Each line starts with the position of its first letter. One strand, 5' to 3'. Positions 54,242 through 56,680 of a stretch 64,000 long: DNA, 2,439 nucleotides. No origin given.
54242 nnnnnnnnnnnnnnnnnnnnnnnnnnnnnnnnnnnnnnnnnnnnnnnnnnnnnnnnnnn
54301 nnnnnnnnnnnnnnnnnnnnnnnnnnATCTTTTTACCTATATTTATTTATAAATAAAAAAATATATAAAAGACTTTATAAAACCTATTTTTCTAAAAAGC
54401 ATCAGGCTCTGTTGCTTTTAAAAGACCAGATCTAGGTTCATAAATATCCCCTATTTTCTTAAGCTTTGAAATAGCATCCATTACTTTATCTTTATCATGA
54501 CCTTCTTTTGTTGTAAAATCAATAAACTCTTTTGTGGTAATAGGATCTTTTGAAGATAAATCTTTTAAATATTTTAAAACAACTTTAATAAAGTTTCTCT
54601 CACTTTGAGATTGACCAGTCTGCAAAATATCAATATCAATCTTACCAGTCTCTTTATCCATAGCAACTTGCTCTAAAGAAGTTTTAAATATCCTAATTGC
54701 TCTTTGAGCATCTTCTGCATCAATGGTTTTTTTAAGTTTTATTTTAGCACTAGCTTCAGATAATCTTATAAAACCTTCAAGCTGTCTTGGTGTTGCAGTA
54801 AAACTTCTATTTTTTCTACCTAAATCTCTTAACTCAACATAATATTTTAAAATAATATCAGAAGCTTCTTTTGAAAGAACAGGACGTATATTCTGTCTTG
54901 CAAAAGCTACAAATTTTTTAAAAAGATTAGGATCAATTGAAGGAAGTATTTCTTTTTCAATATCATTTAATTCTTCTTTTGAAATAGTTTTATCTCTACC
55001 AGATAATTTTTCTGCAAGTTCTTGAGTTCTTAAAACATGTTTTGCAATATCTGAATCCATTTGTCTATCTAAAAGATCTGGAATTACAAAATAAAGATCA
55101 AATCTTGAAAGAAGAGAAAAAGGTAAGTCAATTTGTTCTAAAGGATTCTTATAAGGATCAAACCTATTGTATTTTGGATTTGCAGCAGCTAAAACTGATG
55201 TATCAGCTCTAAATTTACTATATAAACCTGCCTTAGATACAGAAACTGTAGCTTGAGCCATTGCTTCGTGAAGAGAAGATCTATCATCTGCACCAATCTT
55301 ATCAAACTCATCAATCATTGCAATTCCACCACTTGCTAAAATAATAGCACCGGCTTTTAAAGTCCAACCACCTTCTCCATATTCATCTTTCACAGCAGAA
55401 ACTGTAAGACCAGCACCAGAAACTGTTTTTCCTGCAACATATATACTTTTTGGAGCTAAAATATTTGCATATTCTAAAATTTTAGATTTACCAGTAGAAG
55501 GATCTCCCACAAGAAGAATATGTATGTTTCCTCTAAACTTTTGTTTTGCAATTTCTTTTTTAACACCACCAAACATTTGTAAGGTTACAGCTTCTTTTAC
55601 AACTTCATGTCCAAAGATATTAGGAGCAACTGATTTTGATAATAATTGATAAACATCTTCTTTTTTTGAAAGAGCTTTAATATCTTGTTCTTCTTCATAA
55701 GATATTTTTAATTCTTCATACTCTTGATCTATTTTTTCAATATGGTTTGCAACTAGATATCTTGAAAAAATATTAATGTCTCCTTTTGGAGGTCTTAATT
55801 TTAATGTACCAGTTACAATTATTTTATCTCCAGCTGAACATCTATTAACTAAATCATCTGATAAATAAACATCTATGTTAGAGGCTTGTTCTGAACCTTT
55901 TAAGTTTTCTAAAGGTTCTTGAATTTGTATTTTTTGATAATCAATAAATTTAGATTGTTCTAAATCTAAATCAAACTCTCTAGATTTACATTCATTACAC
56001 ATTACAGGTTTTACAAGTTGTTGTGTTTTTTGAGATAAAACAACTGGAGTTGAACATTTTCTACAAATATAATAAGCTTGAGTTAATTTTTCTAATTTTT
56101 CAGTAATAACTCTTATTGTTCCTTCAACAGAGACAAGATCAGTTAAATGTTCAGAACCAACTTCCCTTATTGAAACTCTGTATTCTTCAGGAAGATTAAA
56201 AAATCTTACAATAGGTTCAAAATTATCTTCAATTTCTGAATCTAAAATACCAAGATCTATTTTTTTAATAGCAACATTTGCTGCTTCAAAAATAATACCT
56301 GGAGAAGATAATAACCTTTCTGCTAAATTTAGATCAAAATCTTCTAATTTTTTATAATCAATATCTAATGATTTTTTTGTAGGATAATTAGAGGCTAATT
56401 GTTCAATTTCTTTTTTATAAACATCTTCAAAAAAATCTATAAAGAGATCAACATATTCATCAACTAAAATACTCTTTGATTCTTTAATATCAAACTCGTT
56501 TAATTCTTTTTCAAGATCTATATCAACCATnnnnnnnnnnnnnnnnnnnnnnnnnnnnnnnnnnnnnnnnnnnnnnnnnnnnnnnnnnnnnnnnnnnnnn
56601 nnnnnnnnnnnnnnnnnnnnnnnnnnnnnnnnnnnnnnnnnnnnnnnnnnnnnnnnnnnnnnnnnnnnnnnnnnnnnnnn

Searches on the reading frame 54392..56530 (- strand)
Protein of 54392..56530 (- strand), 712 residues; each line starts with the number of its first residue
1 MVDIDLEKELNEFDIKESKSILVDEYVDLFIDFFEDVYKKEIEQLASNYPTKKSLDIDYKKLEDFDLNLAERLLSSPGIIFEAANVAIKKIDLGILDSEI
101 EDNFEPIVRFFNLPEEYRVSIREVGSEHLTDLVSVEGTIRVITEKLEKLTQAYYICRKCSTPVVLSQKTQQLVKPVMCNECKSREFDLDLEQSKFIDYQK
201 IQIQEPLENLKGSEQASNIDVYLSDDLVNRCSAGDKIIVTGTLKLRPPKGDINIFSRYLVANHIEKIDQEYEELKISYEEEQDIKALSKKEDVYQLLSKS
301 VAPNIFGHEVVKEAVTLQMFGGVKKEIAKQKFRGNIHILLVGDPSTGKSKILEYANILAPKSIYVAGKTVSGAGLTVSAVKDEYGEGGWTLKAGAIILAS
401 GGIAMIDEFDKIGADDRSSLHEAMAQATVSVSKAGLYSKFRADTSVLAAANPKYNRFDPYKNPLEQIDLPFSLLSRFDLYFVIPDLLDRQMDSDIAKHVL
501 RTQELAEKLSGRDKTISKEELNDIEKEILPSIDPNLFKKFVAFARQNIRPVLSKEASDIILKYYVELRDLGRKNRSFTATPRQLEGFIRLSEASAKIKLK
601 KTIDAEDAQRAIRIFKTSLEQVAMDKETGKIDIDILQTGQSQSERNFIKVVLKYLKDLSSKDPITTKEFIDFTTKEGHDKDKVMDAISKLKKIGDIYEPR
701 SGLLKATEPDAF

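Call 13: search_protein_families(library=pfam, proteins=[window:54392-56530:-])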
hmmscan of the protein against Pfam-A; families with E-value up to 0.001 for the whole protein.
window:54392-56530:- (712 aa): 6 families
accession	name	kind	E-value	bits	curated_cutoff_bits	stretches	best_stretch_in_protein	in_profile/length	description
PF00493.29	MCM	-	1.3e-80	270.2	23.3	1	281-502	2-223/224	MCM P-loop domain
PF17207.9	MCM_OB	-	1.1e-27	96.7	24.8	1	121-245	2-124/126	MCM OB domain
PF17855.7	MCM_lid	-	4.6e-26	91.6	27.4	1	536-619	2-87/87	MCM AAA-lid domain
PF01078.27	Mg_chelatase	-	1.1e-07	31.9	20.3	1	387-452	93-158/207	Magnesium chelatase, subunit ChlI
PF14551.11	MCM_N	-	5.5e-06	27.2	24.9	1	35-91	18-72/95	MCM N-terminal domain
PF07728.20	AAA_5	-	0.0004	20.9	22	0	337-456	1-127/139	AAA domain (dynein-related subfamily)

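Call 24: find_homologous_proteins(query=window:54392-56530:-, max_evalue=1e-50)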
Query window:54392-56530:- (712 aa): 4936 proteins with E <= 1e-50 among 8000 candidates; the best 120 are listed.
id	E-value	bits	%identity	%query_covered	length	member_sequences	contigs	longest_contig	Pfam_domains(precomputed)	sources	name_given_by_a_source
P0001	0.0e+0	1543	100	100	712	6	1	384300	PF14551.12,PF17855.8,PF00493.30,PF01078.28,PF17207.10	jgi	-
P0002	0.0e+0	1539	100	100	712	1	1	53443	PF14551.12,PF17855.8,PF00493.30,PF01078.28,PF17207.10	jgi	-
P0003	0.0e+0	1454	92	100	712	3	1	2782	PF14551.12,PF17855.8,PF00493.30,PF01078.28,PF17207.10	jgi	jgi:replicative DNA helicase Mcm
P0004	0.0e+0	1431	90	100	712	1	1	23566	PF17855.8,PF00493.30,PF01078.28,PF17207.10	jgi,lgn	-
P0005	0.0e+0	1405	88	100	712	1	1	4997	PF14551.12,PF17855.8,PF00493.30,PF01078.28,PF17207.10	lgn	-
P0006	0.0e+0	1403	89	100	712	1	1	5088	PF14551.12,PF17855.8,PF00493.30,PF01078.28,PF17207.10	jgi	-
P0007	0.0e+0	1399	88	100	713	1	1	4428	PF17855.8,PF00493.30,PF07728.21,PF01078.28,PF17207.10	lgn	-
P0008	0.0e+0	1391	88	100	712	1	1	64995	PF14551.12,PF17855.8,PF00493.30,PF01078.28,PF17207.10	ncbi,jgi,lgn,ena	-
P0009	0.0e+0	1360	88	97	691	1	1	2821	PF17855.8,PF00493.30,PF01078.28,PF17207.10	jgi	jgi:replicative DNA helicase Mcm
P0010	0.0e+0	1352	85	100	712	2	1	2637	PF14551.12,PF17855.8,PF00493.30,PF07728.21,PF01078.28,PF17207.10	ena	-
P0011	0.0e+0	1342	84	100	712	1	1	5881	PF14551.12,PF17855.8,PF00493.30,PF01078.28,PF17207.10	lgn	-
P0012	0.0e+0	1314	83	100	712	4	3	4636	PF14551.12,PF17855.8,PF00493.30,PF01078.28,PF17207.10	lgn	-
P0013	0.0e+0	1224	77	100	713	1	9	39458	PF14551.12,PF17855.8,PF00493.30,PF07728.21,PF01078.28,PF17207.10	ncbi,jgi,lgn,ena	-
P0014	0.0e+0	1214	76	100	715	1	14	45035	PF17855.8,PF00493.30,PF01078.28,PF17207.10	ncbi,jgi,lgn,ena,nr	ncbi:MAG: minichromosome maintenance protein MCM [archaeon]|nr:minichromosome maintenance protein MC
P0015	0.0e+0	1213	76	100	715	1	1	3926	PF17855.8,PF00493.30,PF01078.28,PF17207.10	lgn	-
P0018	0.0e+0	1177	74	100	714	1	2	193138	PF14551.12,PF17855.8,PF00493.30,PF01078.28,PF17207.10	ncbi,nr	ncbi:MAG: minichromosome maintenance protein MCM [Candidatus ainarchaeum sp.]|nr:minichromosome main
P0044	0.0e+0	1032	65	100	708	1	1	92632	PF14551.12,PF21120.4,PF17855.8,PF00493.30,PF01078.28,PF17207.10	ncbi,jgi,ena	ncbi:MAG: minichromosome maintenance protein MCM [archaeon]|jgi:replicative DNA helicase Mcm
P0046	0.0e+0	1028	66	97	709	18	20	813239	PF14551.12,PF17855.8,PF00493.30,PF01078.28,PF17207.10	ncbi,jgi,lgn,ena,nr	ncbi:MAG TPA: minichromosome maintenance protein MCM [archaeon]|nr:minichromosome maintenance protei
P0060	1.6e-220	752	50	96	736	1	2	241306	PF14551.12,PF17855.8,PF00493.30,PF07728.21,PF01078.28,PF17207.10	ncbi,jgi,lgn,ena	-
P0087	1.7e-216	739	50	96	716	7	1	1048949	PF14551.12,PF21120.4,PF17855.8,PF00493.30,PF07728.21,PF01078.28,PF17207.10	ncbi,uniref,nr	ncbi:MAG: minichromosome maintenance protein MCM [Candidatus Iainarchaeum archaeon]|uniref:DNA helic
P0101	2.7e-215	735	50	96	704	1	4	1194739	PF00158.33,PF14551.12,PF21120.4,PF17855.8,PF00493.30,PF21100.5,PF07728.21,PF01078.28,PF17207.10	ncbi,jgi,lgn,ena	-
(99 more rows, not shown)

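Call 25: find_encoding_contigs(protein=P0008, flank=3000, max_places=2)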
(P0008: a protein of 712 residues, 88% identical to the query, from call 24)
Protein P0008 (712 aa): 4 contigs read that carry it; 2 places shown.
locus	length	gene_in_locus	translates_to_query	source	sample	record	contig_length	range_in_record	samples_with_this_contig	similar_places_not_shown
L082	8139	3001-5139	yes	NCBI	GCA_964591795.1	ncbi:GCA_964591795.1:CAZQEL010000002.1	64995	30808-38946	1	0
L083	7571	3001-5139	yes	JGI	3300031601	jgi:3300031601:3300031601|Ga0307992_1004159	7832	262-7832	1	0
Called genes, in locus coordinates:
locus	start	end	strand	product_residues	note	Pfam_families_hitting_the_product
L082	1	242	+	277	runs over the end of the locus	PF01531:Glyco_transf_11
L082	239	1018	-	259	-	PF13847:Methyltransf_31 (faint), PF03269:DUF268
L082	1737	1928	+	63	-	PF00313:CSD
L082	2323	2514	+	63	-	PF00313:CSD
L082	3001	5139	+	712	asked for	PF14551:MCM_N (faint), PF17207:MCM_OB, PF00493:MCM, PF01078:Mg_chelatase (weak), PF17855:MCM_lid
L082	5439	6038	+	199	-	-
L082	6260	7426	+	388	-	-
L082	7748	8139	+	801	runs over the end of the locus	PF05547:Peptidase_M6 (weak)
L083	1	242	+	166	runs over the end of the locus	?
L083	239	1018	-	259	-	PF13847:Methyltransf_31 (faint), PF03269:DUF268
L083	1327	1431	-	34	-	-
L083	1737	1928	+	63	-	PF00313:CSD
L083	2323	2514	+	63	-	PF00313:CSD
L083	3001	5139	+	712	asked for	PF14551:MCM_N (faint), PF17207:MCM_OB, PF00493:MCM, PF01078:Mg_chelatase (weak), PF17855:MCM_lid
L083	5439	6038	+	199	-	-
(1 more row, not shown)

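Call 26: find_encoding_contigs(protein=P0013, flank=3000, max_places=2)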
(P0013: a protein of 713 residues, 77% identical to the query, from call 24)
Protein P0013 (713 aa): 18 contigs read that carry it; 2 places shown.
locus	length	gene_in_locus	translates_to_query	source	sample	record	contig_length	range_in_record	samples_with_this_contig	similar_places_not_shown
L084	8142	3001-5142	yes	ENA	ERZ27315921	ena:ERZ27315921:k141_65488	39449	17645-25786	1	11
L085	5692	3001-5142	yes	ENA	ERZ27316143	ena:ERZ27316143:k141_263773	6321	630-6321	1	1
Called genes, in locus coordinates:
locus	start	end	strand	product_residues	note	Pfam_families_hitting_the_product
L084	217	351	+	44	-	PF24434:DUF7557 (weak)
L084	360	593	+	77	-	-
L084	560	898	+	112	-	-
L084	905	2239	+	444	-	PF16900:REPA_OB_2 (faint), PF01336:tRNA_anti-codon (faint), PF08646:Rep_fac-A_C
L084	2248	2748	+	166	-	-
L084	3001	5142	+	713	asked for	PF14551:MCM_N (faint), PF17207:MCM_OB, PF00493:MCM, PF07728:AAA_5 (faint), PF01078:Mg_chelatase (weak), PF17855:MCM_lid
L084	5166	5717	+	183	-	-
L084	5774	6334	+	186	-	-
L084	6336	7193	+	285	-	PF06550:SPP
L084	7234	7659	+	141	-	PF01873:eIF-5_eIF-2B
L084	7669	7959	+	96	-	PF04242:DUF424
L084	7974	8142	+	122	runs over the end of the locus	PF01176:eIF-1a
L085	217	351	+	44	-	PF24434:DUF7557 (weak)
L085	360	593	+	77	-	-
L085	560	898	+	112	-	-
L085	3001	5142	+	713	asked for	PF14551:MCM_N (faint), PF17207:MCM_OB, PF00493:MCM, PF07728:AAA_5 (faint), PF01078:Mg_chelatase (weak), PF17855:MCM_lid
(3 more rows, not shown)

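Call 27: find_encoding_contigs(protein=P0018, flank=3000, max_places=2)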
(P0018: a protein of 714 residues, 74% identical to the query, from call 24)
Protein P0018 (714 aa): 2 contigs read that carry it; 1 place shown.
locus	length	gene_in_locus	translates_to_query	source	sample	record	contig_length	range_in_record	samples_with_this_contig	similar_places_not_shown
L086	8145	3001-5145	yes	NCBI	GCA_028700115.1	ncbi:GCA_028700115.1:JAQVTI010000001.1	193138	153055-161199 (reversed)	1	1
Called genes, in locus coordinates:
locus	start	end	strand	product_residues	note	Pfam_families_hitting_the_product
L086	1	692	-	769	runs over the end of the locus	PF00437:T2SSE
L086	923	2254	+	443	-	PF16900:REPA_OB_2 (faint), PF01336:tRNA_anti-codon (faint), PF17244:CDC24_OB3 (weak), PF08646:Rep_fac-A_C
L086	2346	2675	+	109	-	-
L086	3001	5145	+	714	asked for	PF14551:MCM_N (faint), PF17207:MCM_OB, PF00493:MCM, PF01078:Mg_chelatase (weak), PF17855:MCM_lid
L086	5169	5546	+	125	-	-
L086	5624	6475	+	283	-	PF06550:SPP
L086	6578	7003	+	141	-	PF01873:eIF-5_eIF-2B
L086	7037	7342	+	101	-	PF04242:DUF424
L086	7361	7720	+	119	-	PF01176:eIF-1a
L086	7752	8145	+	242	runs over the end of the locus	PF01163:RIO1, PF03109:ABC1 (weak)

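Call 45: find_encoding_contigs(protein=P0087, flank=4000, max_places=1)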
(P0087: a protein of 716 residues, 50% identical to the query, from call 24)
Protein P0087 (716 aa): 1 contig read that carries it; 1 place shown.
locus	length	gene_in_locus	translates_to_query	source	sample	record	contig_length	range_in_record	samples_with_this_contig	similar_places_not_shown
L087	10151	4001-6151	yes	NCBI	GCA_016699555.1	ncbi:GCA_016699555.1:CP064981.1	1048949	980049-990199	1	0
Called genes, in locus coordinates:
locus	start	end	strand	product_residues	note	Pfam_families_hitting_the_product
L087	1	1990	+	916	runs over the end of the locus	-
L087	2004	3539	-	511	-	PF00133:tRNA-synt_1, PF09334:tRNA-synt_1g, PF00133:tRNA-synt_1, PF01406:tRNA-synt_1e (weak), PF19303:Anticodon_3 (weak)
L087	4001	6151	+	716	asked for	PF14551:MCM_N (weak), PF17207:MCM_OB, PF00493:MCM, PF07728:AAA_5 (weak), PF01078:Mg_chelatase (weak), PF17855:MCM_lid, PF21120: (weak)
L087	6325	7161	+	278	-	PF06550:SPP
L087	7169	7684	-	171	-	PF09335:VTT_dom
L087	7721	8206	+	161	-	-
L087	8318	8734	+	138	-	PF01873:eIF-5_eIF-2B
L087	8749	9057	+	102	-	PF04242:DUF424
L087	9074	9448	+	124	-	PF01176:eIF-1a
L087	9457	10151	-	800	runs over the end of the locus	PF19773:DUF6259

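Call 46: find_encoding_contigs(protein=P0046, flank=4000, max_places=1)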
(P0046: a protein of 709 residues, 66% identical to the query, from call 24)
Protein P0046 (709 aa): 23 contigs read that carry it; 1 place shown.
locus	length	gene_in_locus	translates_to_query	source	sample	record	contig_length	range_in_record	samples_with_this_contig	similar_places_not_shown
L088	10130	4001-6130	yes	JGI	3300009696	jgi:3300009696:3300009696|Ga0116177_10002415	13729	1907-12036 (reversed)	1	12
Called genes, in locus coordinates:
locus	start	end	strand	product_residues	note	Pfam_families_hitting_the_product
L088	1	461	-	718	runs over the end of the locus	PF00437:T2SSE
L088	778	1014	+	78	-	PF02697:VAPB_antitox (weak)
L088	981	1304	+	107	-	PF02452:PemK_toxin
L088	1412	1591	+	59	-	-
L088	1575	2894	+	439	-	PF01336:tRNA_anti-codon (faint), PF08646:Rep_fac-A_C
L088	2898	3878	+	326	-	-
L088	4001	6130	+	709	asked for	PF14551:MCM_N (weak), PF17207:MCM_OB, PF00493:MCM, PF01078:Mg_chelatase (weak), PF17855:MCM_lid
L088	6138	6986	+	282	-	PF06550:SPP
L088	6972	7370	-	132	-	-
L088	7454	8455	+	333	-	PF01928:CYTH (weak), PF01988:VIT1 (faint)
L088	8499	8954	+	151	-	PF01873:eIF-5_eIF-2B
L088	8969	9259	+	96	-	PF04242:DUF424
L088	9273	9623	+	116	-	-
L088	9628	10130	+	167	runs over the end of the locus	PF01176:eIF-1a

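Call 47: find_encoding_contigs(protein=P0101, flank=4000, max_places=1)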
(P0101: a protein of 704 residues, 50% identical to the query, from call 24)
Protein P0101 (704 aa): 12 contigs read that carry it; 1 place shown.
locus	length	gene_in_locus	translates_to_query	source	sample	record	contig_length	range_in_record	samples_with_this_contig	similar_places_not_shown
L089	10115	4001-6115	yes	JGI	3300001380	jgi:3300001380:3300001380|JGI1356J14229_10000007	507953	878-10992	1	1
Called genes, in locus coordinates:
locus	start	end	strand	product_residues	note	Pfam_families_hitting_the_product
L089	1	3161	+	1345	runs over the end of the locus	?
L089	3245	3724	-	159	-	PF13367:PrsW-protease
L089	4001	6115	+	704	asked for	PF14551:MCM_N (weak), PF17207:MCM_OB, PF00493:MCM, PF07728:AAA_5 (weak), PF01078:Mg_chelatase (weak), PF17855:MCM_lid, PF21100:WHD_MCM (weak), PF21120:, +1 more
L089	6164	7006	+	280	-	PF06550:SPP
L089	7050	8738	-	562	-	PF00404:Dockerin_1, PF07581:Glug (faint)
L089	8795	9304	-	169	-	PF09335:VTT_dom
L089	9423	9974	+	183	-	PF01873:eIF-5_eIF-2B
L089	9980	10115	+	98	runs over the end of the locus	PF04242:DUF424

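Call 50: find_related_loci(query=window:54392-56530:-, collection=metagenome_contigs, flank=4000)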
Query window:54392-56530:- (712 aa) in metagenome_contigs; peptide patterns used: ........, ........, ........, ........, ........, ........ (x = any residue, [..] = any of these).
138 stretches matched a pattern; 18 encode a relative of the query (tblastn E <= 1e-3); 18 distinct loci.
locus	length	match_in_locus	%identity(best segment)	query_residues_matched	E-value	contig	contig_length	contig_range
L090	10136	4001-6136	99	1-712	0e+0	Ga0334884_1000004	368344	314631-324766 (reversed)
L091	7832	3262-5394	88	1-711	0e+0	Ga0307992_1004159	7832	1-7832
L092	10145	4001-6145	76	1-712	0e+0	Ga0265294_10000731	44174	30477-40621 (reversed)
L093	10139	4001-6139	77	1-712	0e+0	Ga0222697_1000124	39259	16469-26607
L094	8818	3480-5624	75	1-712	0e+0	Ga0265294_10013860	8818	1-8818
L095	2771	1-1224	78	309-712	0e+0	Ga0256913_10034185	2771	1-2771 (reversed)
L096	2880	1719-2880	98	1-391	0e+0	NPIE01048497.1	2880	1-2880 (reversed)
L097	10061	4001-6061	41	16-707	5e-170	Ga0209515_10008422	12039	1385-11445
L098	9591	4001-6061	41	16-707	5e-170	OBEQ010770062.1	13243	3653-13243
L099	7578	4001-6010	40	27-705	1e-163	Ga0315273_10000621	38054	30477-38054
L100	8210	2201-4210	40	27-705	3e-163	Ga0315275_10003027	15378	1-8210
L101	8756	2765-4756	41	30-705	3e-149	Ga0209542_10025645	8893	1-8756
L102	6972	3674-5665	41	30-705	1e-149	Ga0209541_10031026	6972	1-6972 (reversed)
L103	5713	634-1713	44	335-705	9e-94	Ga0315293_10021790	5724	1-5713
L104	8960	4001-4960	41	376-708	2e-75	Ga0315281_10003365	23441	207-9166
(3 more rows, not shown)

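Call 54: find_homologous_proteins(query=L084:905-2239:+, max_evalue=1e-30)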
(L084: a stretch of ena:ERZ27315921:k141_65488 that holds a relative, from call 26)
Query L084:905-2239:+ (444 aa): 69 proteins with E <= 1e-30 among 6840 candidates.
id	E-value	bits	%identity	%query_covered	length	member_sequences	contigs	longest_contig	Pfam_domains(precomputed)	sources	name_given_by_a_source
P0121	1.8e-285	964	100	100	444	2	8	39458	PF08646.17,PF01336.32,PF16900.12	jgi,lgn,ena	-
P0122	1.2e-201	688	66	100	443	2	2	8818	PF08646.17,PF01336.32,PF16900.12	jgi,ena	-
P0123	5.4e-201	686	67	100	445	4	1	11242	PF08646.17,PF01336.32,PF16900.12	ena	-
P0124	5.6e-201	686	68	99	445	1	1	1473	PF08646.17,PF01336.32,PF17244.9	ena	-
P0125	7.3e-199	679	65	100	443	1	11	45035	PF08646.17,PF01336.32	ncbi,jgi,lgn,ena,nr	ncbi:MAG: hypothetical protein WCY27_01785 [archaeon]|nr:hypothetical protein [archaeon] MDD2477758.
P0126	6.8e-175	600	60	100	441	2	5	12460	PF08646.17,PF01336.32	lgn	-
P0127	1.3e-167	576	60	100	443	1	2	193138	PF08646.17,PF01336.32,PF17244.9,PF16900.12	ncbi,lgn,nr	ncbi:MAG: OB-fold nucleic acid binding domain-containing protein [Candidatus ainarchaeum sp.]|nr:OB-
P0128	2.0e-166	572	59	100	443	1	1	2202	PF08646.17,PF01336.32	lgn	-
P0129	5.4e-166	571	60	100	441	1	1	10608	PF08646.17,PF01336.32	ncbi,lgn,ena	-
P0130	4.2e-165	568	58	100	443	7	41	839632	PF08646.17,PF01336.32,PF17244.9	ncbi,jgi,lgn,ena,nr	ncbi:hypothetical protein GW835_00060 [archaeon]|nr:hypothetical protein [archaeon] NCP78950.1 hypot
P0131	2.5e-162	559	58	99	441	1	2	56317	PF08646.17,PF01336.32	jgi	jgi:replication factor A1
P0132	3.4e-162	558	58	99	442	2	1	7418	PF08646.17,PF01336.32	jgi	jgi:ssDNA-binding replication factor A large subunit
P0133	1.4e-161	556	57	100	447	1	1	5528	PF08646.17,PF01336.32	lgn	-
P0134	5.5e-161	554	57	100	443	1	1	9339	PF08646.17,PF01336.32,PF17244.9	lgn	-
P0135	9.0e-161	553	57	100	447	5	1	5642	PF08646.17,PF01336.32,PF17244.9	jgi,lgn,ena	-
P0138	2.2e-160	552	57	100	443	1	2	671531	PF08646.17,PF01336.32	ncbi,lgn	-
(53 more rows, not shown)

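Call 55: find_encoding_contigs(protein=P0130, flank=4000, max_places=2)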
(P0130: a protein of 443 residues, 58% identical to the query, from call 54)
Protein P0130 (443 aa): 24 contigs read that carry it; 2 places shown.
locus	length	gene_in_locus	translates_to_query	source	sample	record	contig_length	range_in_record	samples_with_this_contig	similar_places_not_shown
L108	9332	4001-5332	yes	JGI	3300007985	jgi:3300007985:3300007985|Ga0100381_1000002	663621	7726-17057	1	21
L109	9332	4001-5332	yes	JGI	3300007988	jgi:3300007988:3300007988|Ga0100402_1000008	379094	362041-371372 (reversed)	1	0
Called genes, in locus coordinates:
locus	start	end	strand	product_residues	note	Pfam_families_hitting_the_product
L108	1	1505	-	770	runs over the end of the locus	PF00437:T2SSE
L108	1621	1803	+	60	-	-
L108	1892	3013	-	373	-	PF01909:NTP_transf_2, PF18765:Polbeta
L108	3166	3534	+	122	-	-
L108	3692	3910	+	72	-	-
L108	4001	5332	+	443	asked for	PF17244:CDC24_OB3 (faint), PF01336:tRNA_anti-codon (faint), PF08646:Rep_fac-A_C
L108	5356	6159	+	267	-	-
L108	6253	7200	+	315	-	PF01544:CorA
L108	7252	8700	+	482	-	PF01943:Polysacc_synt, PF13440:Polysacc_synt_3, PF03023:MurJ (weak)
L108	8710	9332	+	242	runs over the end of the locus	PF04007:DUF354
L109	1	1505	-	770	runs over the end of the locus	PF00437:T2SSE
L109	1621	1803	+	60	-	-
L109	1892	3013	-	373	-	PF01909:NTP_transf_2, PF18765:Polbeta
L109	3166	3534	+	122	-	-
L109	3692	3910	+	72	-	-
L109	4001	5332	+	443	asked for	PF17244:CDC24_OB3 (faint), PF01336:tRNA_anti-codon (faint), PF08646:Rep_fac-A_C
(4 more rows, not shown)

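Call 56: find_encoding_contigs(protein=P0138, flank=4000, max_places=1)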
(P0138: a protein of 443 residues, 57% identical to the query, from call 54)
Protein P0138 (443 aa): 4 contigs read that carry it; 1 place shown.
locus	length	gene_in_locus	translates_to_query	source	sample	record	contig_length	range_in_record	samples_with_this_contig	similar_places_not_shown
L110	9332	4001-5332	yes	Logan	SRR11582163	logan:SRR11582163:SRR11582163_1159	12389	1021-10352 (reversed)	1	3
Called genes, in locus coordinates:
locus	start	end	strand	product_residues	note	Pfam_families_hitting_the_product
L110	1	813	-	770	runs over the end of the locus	PF00437:T2SSE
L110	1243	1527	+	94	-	-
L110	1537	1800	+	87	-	-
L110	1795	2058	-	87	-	-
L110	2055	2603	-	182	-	-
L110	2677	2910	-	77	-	PF01909:NTP_transf_2 (weak), PF18765:Polbeta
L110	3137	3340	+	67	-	-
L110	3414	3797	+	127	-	-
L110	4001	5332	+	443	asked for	PF01336:tRNA_anti-codon (faint), PF08646:Rep_fac-A_C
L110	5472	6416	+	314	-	PF01544:CorA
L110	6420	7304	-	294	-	PF00535:Glycos_transf_2, PF13641:Glyco_tranf_2_3, PF13632:Glyco_trans_2_3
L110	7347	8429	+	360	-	PF13439:Glyco_transf_4 (weak), PF00534:Glycos_transf_1, PF13692:Glyco_trans_1_4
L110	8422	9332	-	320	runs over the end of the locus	PF00535:Glycos_transf_2, PF10111:Glyco_tranf_2_2, PF13641:Glyco_tranf_2_3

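Call 73: find_encoding_contigs(protein=P0044, flank=4000, max_places=1)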
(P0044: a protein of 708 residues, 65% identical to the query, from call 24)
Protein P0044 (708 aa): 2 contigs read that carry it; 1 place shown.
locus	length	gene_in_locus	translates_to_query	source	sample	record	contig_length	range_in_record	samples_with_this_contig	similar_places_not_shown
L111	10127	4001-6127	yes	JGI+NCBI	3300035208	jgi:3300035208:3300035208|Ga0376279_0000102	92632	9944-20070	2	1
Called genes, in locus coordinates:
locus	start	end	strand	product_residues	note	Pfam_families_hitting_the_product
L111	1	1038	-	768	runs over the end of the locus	PF00437:T2SSE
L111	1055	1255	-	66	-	-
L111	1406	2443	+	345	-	PF17761:DUF1016_N, PF06250:YhcG_C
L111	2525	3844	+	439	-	PF01336:tRNA_anti-codon (faint), PF08646:Rep_fac-A_C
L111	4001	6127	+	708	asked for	PF14551:MCM_N (weak), PF17207:MCM_OB, PF00493:MCM, PF01078:Mg_chelatase (weak), PF17855:MCM_lid, PF21120: (weak)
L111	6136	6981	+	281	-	PF06550:SPP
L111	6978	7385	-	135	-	-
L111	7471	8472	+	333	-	PF01988:VIT1 (faint)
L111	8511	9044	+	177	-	PF01873:eIF-5_eIF-2B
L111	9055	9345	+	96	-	PF04242:DUF424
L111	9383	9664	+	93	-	-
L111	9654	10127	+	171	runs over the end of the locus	PF01176:eIF-1a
